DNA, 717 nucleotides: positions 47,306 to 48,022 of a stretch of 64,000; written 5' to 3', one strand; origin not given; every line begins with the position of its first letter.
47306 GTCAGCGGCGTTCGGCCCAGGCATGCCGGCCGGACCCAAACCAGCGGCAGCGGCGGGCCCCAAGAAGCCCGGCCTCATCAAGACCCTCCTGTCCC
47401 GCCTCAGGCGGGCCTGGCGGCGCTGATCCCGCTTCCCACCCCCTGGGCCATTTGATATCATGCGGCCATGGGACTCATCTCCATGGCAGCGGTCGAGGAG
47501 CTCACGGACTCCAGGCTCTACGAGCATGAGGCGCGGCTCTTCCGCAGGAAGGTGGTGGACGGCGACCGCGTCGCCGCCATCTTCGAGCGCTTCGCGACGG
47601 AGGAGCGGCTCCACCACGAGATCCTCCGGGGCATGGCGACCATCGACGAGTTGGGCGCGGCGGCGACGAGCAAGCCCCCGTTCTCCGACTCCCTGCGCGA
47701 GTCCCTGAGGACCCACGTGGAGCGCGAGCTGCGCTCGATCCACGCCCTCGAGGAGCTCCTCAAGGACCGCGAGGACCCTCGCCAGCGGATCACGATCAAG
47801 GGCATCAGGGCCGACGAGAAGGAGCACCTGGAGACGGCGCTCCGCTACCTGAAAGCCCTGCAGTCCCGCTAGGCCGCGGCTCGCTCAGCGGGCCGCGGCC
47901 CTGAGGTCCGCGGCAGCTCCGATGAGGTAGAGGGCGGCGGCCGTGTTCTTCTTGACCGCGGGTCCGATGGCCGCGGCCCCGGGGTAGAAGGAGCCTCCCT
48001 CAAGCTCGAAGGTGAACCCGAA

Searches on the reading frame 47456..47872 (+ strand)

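Call 57: search_protein_families(library=pfam, proteins=[window:47456-47872:+], max_evalue=0.00001)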
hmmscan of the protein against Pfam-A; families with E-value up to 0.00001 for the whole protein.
window:47456-47872:+ (138 aa): 1 family
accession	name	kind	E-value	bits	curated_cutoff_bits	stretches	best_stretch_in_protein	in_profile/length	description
PF02915.23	Rubrerythrin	-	9.9e-06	26.4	22.8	0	9-130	4-135/137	Rubrerythrin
